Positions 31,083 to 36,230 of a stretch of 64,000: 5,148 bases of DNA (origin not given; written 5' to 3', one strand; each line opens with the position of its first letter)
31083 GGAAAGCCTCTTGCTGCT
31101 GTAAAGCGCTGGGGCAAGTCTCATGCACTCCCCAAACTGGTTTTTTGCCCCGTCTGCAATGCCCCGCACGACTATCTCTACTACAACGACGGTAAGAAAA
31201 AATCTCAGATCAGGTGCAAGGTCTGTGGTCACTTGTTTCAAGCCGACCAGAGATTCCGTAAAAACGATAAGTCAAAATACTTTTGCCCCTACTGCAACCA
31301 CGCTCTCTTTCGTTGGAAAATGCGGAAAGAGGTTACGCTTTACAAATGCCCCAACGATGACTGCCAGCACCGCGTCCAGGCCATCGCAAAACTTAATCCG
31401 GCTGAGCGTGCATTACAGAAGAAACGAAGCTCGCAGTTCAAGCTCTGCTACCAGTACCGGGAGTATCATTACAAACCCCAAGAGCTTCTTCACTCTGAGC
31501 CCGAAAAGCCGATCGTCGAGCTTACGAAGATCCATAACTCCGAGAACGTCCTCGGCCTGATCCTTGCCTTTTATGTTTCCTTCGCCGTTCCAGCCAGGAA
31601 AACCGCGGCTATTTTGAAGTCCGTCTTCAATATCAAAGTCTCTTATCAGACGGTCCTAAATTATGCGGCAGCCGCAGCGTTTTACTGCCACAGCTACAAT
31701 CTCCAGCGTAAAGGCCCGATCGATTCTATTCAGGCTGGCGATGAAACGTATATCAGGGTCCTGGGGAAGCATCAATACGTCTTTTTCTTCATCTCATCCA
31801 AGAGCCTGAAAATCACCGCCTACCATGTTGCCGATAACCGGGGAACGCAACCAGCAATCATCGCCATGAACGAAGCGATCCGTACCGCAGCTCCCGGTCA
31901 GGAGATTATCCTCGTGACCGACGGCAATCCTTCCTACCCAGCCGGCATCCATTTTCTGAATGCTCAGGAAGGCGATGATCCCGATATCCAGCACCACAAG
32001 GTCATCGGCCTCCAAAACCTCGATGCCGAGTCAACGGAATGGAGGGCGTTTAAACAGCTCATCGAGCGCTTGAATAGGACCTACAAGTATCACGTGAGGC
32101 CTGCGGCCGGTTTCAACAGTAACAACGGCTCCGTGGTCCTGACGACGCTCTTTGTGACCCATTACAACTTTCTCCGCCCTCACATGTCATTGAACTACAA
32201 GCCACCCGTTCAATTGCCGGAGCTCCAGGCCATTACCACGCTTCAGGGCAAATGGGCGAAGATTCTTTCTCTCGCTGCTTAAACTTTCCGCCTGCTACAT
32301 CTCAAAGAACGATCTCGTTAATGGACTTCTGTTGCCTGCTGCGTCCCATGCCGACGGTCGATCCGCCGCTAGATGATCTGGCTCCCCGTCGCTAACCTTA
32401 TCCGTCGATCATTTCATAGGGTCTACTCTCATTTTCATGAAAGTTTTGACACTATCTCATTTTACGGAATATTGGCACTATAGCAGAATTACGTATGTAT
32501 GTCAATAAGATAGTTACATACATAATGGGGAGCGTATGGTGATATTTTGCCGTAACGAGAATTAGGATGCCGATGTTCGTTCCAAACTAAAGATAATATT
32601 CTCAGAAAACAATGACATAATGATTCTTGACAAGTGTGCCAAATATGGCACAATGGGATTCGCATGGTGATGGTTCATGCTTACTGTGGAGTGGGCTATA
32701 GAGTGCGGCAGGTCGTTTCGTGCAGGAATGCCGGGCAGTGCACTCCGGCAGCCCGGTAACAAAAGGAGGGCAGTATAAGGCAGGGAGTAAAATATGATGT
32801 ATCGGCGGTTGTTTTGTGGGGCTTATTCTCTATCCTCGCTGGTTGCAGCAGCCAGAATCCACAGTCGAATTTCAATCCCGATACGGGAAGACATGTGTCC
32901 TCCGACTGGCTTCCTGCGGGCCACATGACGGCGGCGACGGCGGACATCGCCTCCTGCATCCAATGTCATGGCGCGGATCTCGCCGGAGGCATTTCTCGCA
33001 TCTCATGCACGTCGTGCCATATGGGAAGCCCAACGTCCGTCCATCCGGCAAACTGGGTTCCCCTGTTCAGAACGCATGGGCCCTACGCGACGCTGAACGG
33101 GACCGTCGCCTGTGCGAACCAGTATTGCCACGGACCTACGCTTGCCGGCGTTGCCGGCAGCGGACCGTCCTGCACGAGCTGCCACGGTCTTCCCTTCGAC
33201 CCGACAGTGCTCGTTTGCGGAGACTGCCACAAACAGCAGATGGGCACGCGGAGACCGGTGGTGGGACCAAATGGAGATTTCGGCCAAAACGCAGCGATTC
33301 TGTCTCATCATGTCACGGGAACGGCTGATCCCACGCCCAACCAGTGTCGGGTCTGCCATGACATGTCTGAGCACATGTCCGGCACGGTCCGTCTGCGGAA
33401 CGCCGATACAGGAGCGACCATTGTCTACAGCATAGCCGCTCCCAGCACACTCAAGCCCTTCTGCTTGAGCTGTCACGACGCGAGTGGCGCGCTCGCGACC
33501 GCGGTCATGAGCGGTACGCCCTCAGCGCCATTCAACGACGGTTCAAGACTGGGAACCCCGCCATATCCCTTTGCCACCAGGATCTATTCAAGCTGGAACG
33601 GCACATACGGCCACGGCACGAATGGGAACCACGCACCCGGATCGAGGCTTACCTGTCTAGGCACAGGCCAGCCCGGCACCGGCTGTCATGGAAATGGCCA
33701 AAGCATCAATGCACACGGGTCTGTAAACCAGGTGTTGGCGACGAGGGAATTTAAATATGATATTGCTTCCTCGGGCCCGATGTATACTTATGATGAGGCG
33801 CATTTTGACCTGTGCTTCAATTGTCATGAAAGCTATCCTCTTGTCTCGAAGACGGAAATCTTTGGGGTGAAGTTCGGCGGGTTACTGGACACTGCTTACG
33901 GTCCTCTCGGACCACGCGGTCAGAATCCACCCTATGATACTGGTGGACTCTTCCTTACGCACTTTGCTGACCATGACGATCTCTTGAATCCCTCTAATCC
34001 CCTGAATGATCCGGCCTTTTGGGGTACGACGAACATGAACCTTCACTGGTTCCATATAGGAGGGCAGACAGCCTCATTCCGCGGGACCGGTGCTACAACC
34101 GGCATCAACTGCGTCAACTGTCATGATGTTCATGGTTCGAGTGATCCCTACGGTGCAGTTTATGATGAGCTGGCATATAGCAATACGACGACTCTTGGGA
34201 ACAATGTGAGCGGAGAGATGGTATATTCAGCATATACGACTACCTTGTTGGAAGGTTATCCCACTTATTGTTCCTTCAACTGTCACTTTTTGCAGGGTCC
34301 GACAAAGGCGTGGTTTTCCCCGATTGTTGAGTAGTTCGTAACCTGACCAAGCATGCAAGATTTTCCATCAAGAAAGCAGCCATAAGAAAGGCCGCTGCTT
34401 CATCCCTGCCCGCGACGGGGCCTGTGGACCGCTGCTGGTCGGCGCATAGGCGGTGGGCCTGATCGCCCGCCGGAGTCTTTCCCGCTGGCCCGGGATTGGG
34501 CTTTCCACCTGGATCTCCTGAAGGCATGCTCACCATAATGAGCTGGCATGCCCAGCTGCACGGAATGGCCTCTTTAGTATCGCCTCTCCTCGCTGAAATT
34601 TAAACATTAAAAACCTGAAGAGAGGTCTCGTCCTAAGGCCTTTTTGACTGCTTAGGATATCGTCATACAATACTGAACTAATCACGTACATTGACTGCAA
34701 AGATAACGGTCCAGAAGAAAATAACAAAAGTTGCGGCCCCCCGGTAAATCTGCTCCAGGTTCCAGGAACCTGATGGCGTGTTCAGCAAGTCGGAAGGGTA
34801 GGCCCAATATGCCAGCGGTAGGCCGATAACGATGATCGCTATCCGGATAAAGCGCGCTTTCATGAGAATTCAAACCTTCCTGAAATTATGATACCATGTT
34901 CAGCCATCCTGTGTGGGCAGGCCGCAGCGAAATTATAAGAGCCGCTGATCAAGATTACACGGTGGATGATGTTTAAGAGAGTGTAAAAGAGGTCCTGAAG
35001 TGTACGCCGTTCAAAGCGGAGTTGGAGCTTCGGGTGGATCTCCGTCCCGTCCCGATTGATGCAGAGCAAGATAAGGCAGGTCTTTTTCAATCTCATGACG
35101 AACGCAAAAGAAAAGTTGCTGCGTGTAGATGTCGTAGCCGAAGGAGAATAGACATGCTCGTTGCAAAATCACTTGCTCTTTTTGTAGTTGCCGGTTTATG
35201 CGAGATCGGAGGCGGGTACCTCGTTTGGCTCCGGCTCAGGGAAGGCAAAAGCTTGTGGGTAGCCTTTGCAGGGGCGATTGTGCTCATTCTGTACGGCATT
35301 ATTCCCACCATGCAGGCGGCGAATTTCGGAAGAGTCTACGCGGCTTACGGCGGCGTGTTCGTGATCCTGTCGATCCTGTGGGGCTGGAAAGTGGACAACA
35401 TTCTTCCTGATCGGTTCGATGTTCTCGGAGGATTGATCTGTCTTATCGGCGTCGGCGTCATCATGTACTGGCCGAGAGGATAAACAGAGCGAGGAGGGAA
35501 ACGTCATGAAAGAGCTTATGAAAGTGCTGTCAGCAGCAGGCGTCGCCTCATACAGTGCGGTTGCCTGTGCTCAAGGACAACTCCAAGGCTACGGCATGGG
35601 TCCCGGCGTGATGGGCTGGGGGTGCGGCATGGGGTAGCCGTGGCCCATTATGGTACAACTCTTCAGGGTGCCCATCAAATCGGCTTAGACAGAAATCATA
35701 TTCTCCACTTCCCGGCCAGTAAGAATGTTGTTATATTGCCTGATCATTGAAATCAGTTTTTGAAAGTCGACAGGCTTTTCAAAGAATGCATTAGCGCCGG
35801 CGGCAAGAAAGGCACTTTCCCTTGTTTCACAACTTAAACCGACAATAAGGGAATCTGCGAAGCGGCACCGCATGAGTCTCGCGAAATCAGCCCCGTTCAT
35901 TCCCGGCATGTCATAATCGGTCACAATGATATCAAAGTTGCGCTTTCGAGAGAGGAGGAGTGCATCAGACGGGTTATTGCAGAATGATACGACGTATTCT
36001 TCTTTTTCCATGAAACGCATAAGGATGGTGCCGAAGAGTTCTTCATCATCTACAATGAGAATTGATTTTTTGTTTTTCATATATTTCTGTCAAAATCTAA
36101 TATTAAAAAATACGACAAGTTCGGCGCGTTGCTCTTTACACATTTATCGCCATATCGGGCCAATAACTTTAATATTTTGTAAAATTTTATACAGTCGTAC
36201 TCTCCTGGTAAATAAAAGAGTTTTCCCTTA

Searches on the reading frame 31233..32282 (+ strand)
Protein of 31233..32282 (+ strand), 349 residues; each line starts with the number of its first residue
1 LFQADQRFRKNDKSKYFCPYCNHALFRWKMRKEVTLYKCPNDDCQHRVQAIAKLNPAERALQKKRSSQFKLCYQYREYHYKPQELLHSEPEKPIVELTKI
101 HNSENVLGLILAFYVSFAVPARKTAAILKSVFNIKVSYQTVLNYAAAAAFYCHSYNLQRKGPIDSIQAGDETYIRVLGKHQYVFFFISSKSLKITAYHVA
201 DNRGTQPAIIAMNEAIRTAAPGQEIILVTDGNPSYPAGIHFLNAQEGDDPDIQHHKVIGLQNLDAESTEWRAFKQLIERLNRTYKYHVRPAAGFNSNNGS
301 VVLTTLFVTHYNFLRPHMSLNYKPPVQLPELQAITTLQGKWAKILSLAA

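Call 10: search_protein_families(library=pfam, proteins=[window:31233-32282:+], max_evalue=0.01)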
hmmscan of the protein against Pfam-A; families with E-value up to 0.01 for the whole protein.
window:31233-32282:+ (349 aa): 3 families
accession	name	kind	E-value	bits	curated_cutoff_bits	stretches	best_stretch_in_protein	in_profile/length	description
PF13610.12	DDE_Tnp_IS240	-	1.6e-10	41.7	27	1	170-278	7-111/139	DDE domain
PF13683.12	rve_3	-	4.6e-09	36.3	26.5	1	275-325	17-67/67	Integrase core domain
PF00665.32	rve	-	0.0016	19.1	32.6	1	169-235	10-78/102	Integrase core domain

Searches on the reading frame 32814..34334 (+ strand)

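Call 34: search_protein_families(library=pfam, proteins=[window:32814-34334:+], max_evalue=0.001)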
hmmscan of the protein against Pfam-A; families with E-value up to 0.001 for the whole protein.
window:32814-34334:+ (506 aa): 4 families
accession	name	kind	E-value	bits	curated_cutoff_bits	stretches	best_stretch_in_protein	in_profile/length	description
PF22113.1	Mtrc-MtrF_II-IV_dom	-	2.8e-07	30.7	30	1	119-225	8-132/176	Outer membrane cytochrome MtrC/MtrF-like, domains II/IV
PF14522.11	Cytochrome_C7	-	4.5e-07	30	24.8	0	38-69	34-66/67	Cytochrome c7 and related cytochrome c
PF14537.11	Cytochrom_c3_2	-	6.3e-06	27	25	0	177-230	8-42/79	Cytochrome c3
PF09699.15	Paired_CXXCH_1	-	1.8e-05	24.7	20.6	0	430-445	7-21/41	Doubled CXXCH motif (Paired_CXXCH_1)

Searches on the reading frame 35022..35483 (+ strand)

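Call 34: search_protein_families(library=pfam, proteins=[window:35022-35483:+], max_evalue=0.001)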
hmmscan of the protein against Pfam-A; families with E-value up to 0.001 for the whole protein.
window:35022-35483:+ (153 aa): 1 family
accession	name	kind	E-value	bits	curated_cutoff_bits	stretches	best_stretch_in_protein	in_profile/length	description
PF02694.21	UPF0060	-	4.3e-44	149.6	24.9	1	48-153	2-107/107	Uncharacterised BCR, YnfA/UPF0060 family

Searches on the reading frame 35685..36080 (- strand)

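Call 34: search_protein_families(library=pfam, proteins=[window:35685-36080:-], max_evalue=0.001)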
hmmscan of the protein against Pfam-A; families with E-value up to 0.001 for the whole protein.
window:35685-36080:- (131 aa): 1 family
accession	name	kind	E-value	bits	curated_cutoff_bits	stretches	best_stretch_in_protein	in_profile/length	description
PF00072.30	Response_reg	-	4.6e-20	72.3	30.2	1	7-114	1-111/111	Response regulator receiver domain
